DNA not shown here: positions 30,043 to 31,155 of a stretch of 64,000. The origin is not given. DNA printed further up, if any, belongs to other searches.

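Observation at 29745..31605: Three uncharacterised genes piggy-backed on the R-M operon: candidate novel defence or abortive-infection module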

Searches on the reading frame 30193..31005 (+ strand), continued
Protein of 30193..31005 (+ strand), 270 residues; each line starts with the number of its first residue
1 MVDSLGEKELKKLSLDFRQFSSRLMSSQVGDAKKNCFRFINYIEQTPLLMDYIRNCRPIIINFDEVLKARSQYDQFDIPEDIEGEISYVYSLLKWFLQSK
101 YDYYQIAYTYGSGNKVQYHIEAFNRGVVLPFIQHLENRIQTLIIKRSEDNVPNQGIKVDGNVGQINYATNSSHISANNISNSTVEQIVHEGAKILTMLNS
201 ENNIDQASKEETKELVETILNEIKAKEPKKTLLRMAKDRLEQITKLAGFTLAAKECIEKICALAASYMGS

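Call 42: find_related_loci(query=A4, collection=genome_contigs, flank=8000)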
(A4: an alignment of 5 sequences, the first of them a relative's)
Query A4 (267 aa) in genome_contigs; peptide patterns used: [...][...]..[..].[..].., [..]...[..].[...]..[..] (x = any residue, [..] = any of these).
68 stretches matched a pattern; 5 encode a relative of the query (tblastn E <= 1e-3); 5 distinct loci.
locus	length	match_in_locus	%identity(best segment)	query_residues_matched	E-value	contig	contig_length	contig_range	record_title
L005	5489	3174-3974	100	1-267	0e+0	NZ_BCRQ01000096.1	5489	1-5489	Alicyclobacillus sendaiensis NBRC 100866, whole genome shotgun sequence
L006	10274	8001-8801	33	1-261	3e-37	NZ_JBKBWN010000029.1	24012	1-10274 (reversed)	MAG: Anaerobacillus sp. isolate 21H_022.bin.42 NODE_1168_length_24012_cov_3.049182, whole genome shotgun sequence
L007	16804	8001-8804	30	2-267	8e-37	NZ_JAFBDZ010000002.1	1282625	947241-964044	Rossellomorea pakistanensis strain DSM 24834 Ga0454039_02, whole genome shotgun sequence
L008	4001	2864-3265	36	9-135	8e-23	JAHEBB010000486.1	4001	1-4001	MAG: Trueperaceae bacterium isolate Ww127 NODE_79439_length_4001_cov_1.915979, whole genome shotgun sequence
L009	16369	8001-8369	29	15-133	2e-8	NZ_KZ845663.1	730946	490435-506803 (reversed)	Thermoflavimicrobium daqui strain FBKL4.011 scaffold1, whole genome shotgun sequence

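Call 43: find_encoding_contigs(protein=P0004, flank=8000, max_places=3)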
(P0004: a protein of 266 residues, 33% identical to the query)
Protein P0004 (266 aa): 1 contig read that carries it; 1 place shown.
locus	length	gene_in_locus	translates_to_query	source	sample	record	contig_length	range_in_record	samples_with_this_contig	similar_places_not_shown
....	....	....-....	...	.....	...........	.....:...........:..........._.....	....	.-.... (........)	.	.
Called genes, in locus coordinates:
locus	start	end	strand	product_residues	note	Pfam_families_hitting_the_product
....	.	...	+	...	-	?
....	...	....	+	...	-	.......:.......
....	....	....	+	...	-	-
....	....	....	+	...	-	-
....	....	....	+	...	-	-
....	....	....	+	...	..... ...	-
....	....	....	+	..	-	-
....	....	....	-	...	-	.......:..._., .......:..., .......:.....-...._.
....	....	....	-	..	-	?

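Call 44: find_encoding_contigs(protein=P0106, flank=8000, max_places=3)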
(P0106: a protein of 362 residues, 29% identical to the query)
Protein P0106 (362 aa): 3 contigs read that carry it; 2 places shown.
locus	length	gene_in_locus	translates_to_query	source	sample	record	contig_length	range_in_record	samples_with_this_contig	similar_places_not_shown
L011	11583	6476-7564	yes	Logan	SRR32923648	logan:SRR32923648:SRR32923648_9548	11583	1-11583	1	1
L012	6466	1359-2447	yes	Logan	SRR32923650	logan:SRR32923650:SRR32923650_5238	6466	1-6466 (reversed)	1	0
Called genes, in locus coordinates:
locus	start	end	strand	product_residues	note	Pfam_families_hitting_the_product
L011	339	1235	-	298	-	PF00589:Phage_integrase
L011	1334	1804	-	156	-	-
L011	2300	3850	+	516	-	PF12161:HsdM_N, PF05175:MTS (faint), PF02384:N6_Mtase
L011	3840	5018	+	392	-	PF01420:Methylase_S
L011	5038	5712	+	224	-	-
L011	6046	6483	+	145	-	PF24440:DUF7559 (faint)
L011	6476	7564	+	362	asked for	PF13676:TIR_2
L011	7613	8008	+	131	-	PF18812:PBECR3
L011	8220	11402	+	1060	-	PF04313:HSDR_N, PF04851:ResIII, PF18766:SWI2_SNF2, PF22679:T1R_D3-like, PF11867:T1RH-like_C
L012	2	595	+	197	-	?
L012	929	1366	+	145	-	PF24440:DUF7559 (faint)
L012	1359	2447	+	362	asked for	PF13676:TIR_2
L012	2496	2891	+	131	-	PF18812:PBECR3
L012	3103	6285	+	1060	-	PF04313:HSDR_N, PF04851:ResIII, PF18766:SWI2_SNF2, PF22679:T1R_D3-like, PF11867:T1RH-like_C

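Call 45: find_encoding_contigs(protein=P0107, flank=8000, max_places=3)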
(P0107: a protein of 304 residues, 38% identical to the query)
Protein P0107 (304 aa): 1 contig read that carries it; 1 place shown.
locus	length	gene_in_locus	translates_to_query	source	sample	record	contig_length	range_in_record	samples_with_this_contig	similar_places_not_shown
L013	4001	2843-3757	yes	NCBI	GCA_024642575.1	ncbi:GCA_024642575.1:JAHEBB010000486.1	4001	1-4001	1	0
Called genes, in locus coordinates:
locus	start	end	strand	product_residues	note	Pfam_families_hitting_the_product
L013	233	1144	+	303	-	PF08401:ArdcN, PF18818:MPTase-PolyVal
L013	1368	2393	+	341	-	PF17761:DUF1016_N, PF06250:YhcG_C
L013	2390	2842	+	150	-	-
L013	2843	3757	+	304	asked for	PF09509:Hypoth_Ymh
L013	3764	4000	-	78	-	?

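Call 46: find_encoding_contigs(protein=P0005, flank=8000, max_places=3)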
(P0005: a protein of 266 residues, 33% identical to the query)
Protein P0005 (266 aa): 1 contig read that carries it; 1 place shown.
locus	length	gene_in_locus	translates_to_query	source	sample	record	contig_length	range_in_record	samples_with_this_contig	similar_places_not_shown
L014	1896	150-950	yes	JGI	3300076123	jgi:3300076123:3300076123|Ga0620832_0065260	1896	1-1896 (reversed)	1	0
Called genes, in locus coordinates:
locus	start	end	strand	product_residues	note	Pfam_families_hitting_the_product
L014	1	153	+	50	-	?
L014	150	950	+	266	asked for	-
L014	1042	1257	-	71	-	-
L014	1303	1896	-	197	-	?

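Call 47: find_encoding_contigs(protein=P0007, flank=8000, max_places=3)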
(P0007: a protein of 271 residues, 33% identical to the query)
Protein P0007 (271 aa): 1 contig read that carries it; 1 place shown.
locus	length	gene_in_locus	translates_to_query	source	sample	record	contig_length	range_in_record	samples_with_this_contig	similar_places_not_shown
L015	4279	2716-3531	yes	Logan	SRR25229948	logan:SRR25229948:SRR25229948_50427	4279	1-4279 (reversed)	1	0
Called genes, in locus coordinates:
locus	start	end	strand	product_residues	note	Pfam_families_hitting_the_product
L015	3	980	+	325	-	?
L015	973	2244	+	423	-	PF01420:Methylase_S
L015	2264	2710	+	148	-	-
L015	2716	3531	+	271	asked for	-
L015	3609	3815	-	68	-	PF12844:HTH_19 (faint), PF01381:HTH_3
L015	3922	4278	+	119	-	?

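Call 48: find_encoding_contigs(protein=P0008, flank=8000, max_places=3)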
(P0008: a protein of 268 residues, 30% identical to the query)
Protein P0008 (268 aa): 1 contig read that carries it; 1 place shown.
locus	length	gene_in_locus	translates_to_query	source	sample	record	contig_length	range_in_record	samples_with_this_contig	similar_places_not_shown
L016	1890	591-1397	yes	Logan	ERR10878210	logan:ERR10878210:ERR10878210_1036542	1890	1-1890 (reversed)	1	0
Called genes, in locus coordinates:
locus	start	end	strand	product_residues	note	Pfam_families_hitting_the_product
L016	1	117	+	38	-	?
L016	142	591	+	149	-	-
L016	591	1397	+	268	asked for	-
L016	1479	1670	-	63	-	-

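Call 55: predict_structure(alignment_id=A2)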
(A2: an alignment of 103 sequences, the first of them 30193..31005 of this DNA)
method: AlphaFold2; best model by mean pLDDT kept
length: 270 residues; sequences in the alignment: 103
mean_pLDDT: 90.4   pTM: 0.61
mean pLDDT of the five models: 90.4, 90.4, 90.0, 89.9, 89.9
residues with pLDDT >= 90: 223; 70-90: 16; 50-70: 18; < 50: 13
segments of 3 or more residues with pLDDT < 50: 170-178
pLDDT, mean of each block of 10 residues (from residue 1): 88 98 98 98 98 95 96 95 98 97 96 97 98 98 91 53 54 46 90 95 94 97 95 97 92 95 91
secondary structure, 60 per line:
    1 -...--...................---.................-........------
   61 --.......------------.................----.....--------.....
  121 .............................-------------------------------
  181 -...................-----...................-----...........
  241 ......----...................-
elements in order: H7-25 H29-45 H47-54 H63-69 H82-98 H103-107 H116-149 H182-200 H206-224 H230-246 H251-269

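Call 63: search_dna_similar(query=window:30193-31005:+, collection=phages, mode=protein, max_evalue=0.001, max_rows=20)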
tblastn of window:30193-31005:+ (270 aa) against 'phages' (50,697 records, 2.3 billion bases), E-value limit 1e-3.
No match.

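Call 66: search_protein_families(library=pfam, proteins=[L007:5387-5983:-, L007:6283-6897:+, L007:8968-9996:+, L007:10655-11440:-, L007:4074-5045:+, L006:6316-6921:-, L006:9109-10050:+, L006:5023-5676:-, L006:3475-4854:-, L007:13889-15790:+], max_evalue=0.001)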
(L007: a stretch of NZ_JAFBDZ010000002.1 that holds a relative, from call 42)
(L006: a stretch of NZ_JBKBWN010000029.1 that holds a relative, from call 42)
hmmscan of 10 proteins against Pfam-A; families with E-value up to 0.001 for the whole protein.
L007:5387-5983:- (198 aa): 1 family
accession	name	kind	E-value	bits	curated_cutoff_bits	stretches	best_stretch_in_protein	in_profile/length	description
PF00574.28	CLP_protease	-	2.3e-85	285.5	20.2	1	13-192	2-181/182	Clp protease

L007:6283-6897:+ (204 aa): 2 families
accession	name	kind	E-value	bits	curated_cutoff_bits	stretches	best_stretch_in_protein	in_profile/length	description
PF12834.13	Phage_int_SAM_2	-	0.00041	21.3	22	1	69-137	13-81/91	Phage integrase, N-terminal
PF02899.23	Phage_int_SAM_1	-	0.00041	21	22.3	1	64-143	4-81/83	Phage integrase, N-terminal SAM-like domain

L007:8968-9996:+ (342 aa): 2 families
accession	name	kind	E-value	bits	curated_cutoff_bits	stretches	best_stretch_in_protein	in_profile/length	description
PF05598.16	DUF772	-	5.1e-14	52.5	23.1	1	49-118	1-72/74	Transposase domain (DUF772)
PF01609.27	DDE_Tnp_1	-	2.9e-09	37.4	23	1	265-341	5-87/200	Transposase DDE domain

L007:10655-11440:- (261 aa): 0 families

L007:4074-5045:+ (323 aa): 4 families
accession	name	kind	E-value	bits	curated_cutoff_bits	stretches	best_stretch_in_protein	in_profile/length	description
PF10298.14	WhiA_N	-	6.1e-36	122.8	23.4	1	25-110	1-86/86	WhiA N-terminal LAGLIDADG-like domain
PF14527.11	LAGLIDADG_WhiA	-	6.9e-36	122.7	23.2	1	132-224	2-93/93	WhiA LAGLIDADG-like domain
PF02650.20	HTH_WhiA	-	7.3e-35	119.7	27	1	227-311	1-84/84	WhiA C-terminal HTH domain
PF14528.11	LAGLIDADG_3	-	1.2e-06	29.1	22.5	0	130-191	2-64/82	LAGLIDADG-like domain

L006:6316-6921:- (201 aa): 1 family
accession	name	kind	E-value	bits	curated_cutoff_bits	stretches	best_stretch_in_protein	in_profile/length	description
PF00239.26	Resolvase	-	1.4e-42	145.7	23.3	1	18-151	2-145/145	Resolvase, N terminal domain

L006:9109-10050:+ (313 aa): 1 family
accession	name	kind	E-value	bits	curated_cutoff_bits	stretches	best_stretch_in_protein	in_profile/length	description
PF18864.6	AbiTii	-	7.6e-20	72.3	27.6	1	11-176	1-186/189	AbiTii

L006:5023-5676:- (217 aa): 0 families

L006:3475-4854:- (459 aa): 0 families

L007:13889-15790:+ (633 aa): 0 families

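Call 79: fold_search(model_id=the predicted structure, library=pdb)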
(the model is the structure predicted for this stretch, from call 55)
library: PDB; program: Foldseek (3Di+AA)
matches with E <= 10: 107; with E <= 0.001: 0
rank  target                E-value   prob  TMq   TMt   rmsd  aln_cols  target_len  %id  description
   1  9lm7_B                2.0e+00  0.10  0.20  0.16  19.2       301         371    9  Crystal structrue of bvFP-Pr1-88.4 (released 2026-01-28)
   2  4zsv_A                2.5e+00  0.33  0.25  0.23  20.1       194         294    5  Structure of a fusion protein with a helix linker, 2ARH-3-3KAW-1.0 (released 2015-08-19)
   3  9rdk_L                2.6e+00  0.11  0.15  0.09  15.3       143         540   10  Cryo-EM structure of the human SAGA co-activator complex (released 2026-04-01)
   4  7ek3                  2.7e+00  0.10  0.23  0.19  18.9       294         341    8  Cryo-EM structure of VCCN1 Y332A mutant in lipid nanodisc (released 2022-04-06)
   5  8ub7_B                3.0e+00  0.57  0.26  0.49   5.4       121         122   11  Diversity-generating retroelement (DGR) ribonucleoprotein reverse transcriptase - Active state (N-occupied) (released 2024-10-23)
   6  4r0g_A                3.0e+00  0.12  0.26  0.27  18.8       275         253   11  Crystal structure of Lpg0393 from Legionella pneumophila (released 2015-04-15)
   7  6zif_B                3.3e+00  0.80  0.28  0.60   3.2       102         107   11  The structure of a cytosolic copper storage protein from Methylocystis sp. Strain Rockwell (ATCC 49242) (released 2022-01-12)
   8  9lm7_A                3.4e+00  0.07  0.21  0.16  20.9       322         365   10  Crystal structrue of bvFP-Pr1-88.4 (released 2026-01-28)
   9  4r0g_D                3.6e+00  0.12  0.25  0.26  15.8       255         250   10  Crystal structure of Lpg0393 from Legionella pneumophila (released 2015-04-15)
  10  6v7b_a                3.8e+00  0.15  0.20  0.36   9.1       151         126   10  Cryo-EM reconstruction of Pyrobaculum filamentous virus 2 (PFV2) (released 2020-04-01)
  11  2qzg_B                4.0e+00  0.54  0.24  0.58   6.0        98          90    9  Crystal structure of unknown function protein MMP1188 (released 2007-09-04)
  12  9w2z_C                4.0e+00  0.16  0.24  0.25  12.1       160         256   12  Cryo-EM structure of complex IV on the bovine heart submitochondrial particles, IV-A (released 2026-04-01)
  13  2qzg_A                4.2e+00  0.54  0.23  0.57   3.4        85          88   10  Crystal structure of unknown function protein MMP1188 (released 2007-09-04)
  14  3kav_B                4.2e+00  0.54  0.25  0.55   3.7        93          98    5  Crystal Structure of THE MUTANT (L80M) PA2107 PROTEIN from Pseudomonas aeruginosa, Northeast Structural Genomics Conso (released 2009-10-27)
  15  9e2t_I                4.2e+00  0.51  0.24  0.58   3.9        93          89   14  Structure of a de novo designed interleukin-21 mimetic complex with IL-21R and IL-2Rg (released 2025-09-24)
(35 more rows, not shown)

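Call 80: search_solved_structures(query=A2, max_evalue=10)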
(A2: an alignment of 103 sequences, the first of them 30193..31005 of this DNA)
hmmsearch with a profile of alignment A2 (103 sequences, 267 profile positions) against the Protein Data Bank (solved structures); distinct sequences matched with E-value up to 10: 19.
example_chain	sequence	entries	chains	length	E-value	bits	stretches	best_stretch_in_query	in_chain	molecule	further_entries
3c2q_A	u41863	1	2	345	0.01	18.5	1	202-250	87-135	Uncharacterized conserved protein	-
8ga7_A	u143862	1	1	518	0.096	15.3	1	187-259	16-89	THR5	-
1rz4_A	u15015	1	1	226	0.5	12.9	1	112-191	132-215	Eukaryotic translation initiation factor 3 subunit 11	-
28zx_k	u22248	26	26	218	0.56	12.8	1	112-190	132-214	Eukaryotic translation initiation factor 3 subunit K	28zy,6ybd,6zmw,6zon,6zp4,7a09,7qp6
6zvj_K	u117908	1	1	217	0.56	12.8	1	112-190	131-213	Eukaryotic translation initiation factor 3 subunit K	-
5a5t_K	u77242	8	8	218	0.66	12.5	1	112-190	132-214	EUKARYOTIC TRANSLATION INITIATION FACTOR 3 SUBUNIT K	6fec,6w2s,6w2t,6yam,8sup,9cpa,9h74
6nyi_A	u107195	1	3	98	0.71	12.4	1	182-263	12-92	Design construct XXA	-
8jfi_G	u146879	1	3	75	0.71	12.4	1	49-98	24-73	Acyl carrier protein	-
8ard_A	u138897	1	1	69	0.75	12.4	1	166-227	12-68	Unconventional myosin-VI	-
2vty_A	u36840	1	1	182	0.76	12.3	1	55-157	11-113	PROTEIN F1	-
8jfg_G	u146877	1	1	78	0.77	12.3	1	49-98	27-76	Acyl carrier protein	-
7x5j_D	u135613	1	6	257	0.84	12.2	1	160-223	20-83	3-oxoacyl-ACP reductase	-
6l30_A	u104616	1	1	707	0.99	12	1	213-262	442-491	Protein ECT2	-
8qaf_A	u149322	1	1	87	1.1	11.8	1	169-229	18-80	sc-apCC-8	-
6dmp_A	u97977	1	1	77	1.2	11.7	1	186-253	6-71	Designed orthogonal protein DHD13_XAAA_A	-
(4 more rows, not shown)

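Call 87: search_protein_families(library=pfam, alignment_id=A2, max_evalue=0.1)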
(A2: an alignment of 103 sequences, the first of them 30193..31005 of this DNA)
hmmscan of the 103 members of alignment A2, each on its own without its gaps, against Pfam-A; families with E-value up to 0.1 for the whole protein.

A. member 1, window:30193-31005:+ (270 aa): 1 family
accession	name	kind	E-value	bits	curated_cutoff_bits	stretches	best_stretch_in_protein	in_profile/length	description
PF19789.6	DUF6273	-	0.025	14.9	23.5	1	79-211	25-124/172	Domain of unknown function (DUF6273)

B. families by the number of members that match (of 103 scanned): 107 families (the first 25 are shown)
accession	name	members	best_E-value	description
PF14398.11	ATPgrasp_YheCD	5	0.00052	YheC/D like ATP-grasp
PF00620.32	RhoGAP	3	0.0099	RhoGAP domain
PF20640.2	Rrn6_HB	2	0.025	Rrn6, helical bundle domain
PF23153.1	Aip3p_Bud6_N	2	0.076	Aip3p/Bud6 N-terminal domain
PF10392.15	COG5_N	1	0.00021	Conserved oligomeric Golgi complex subunit 5, N-terminal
PF24929.1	GlfB_C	1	0.00041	GlfB-like, C-terminal domain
PF12629.12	Pox_polyA_pol_C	1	0.00087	Poxvirus poly(A) polymerase C-terminal domain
PF05615.18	THOC7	1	0.0012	Tho complex subunit 7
PF25228.1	Lips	1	0.0017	Lips protein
PF03750.18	Csm2_III-A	1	0.0024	Csm2 Type III-A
PF17190.9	RecG_N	1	0.003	RecG N-terminal helical domain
PF24531.2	ANC1_spectrin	1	0.0035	Nuclear anchorage protein 1, spectrin repeat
PF09879.14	DUF2106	1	0.0035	Predicted membrane protein (DUF2106)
PF24618.1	LTN1_E3_ligase_5th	1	0.0045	Listerin HEAT repeat region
PF12699.13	phiKZ_IP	1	0.0075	phiKZ-like phage internal head proteins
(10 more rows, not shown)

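Call 88: find_related_loci(query=A4, collection=metagenome_contigs, flank=8000)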
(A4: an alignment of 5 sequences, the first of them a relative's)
Query A4 (267 aa) in metagenome_contigs; peptide patterns used: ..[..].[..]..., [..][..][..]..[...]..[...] (x = any residue, [..] = any of these).
346 stretches matched a pattern; 11 encode a relative of the query (tblastn E <= 1e-3); 11 distinct loci.
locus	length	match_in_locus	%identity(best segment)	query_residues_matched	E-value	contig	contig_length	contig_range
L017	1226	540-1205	44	1-216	2e-60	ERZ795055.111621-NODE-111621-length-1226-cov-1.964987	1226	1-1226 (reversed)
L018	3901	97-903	33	1-267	8e-51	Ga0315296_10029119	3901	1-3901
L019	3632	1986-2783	31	1-261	3e-35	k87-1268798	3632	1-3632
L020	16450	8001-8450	39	1-147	1e-32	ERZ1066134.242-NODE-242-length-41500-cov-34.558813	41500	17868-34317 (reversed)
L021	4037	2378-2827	39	1-147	1e-31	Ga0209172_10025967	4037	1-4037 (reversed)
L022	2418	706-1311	32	5-218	5e-31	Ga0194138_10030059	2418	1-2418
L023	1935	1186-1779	30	9-218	2e-27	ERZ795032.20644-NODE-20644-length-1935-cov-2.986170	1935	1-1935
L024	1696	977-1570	30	9-218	2e-27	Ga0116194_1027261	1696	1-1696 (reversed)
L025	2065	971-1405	40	17-156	2e-27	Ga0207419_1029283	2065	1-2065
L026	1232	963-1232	51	1-86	4e-24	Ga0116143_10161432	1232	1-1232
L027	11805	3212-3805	29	9-218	4e-21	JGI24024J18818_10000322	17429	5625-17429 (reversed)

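Call 89: find_related_loci(query=A4, collection=viral_contigs, flank=8000)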
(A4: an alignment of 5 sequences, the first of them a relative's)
Query A4 (267 aa) in viral_contigs; peptide patterns used: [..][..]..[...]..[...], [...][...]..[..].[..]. (x = any residue, [..] = any of these).
144 stretches matched a pattern, but none encodes a relative of the query by tblastn (E <= 1e-3).

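Call 91: search_protein_families(library=pfam, proteins=[L022:706-1773:+, L027:3200-4264:+, L025:917-1831:+, L020:7968-8891:+, L021:2339-3268:+], max_evalue=0.01)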
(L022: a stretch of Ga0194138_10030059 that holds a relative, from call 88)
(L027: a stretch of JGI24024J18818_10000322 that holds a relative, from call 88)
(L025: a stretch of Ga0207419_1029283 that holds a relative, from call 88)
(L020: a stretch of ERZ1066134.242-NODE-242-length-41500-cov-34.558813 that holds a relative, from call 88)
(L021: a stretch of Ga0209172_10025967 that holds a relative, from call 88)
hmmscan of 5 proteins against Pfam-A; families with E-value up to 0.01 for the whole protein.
L022:706-1773:+ (355 aa): 2 families
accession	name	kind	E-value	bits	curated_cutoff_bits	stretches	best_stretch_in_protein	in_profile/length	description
PF13676.11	TIR_2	-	1e-15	58.8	28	1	156-247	1-94/122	TIR domain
PF01582.25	TIR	-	0.00062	20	21.3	1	174-245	24-97/179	TIR domain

L027:3200-4264:+ (354 aa): 2 families
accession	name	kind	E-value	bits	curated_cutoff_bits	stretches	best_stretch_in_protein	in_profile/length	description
PF13676.11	TIR_2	-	1.1e-14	55.4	28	1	156-247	1-93/122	TIR domain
PF01582.25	TIR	-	0.0018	18.5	21.3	1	165-243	15-93/179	TIR domain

L025:917-1831:+ (304 aa): 0 families

L020:7968-8891:+ (307 aa): 0 families

L021:2339-3268:+ (309 aa): 0 families
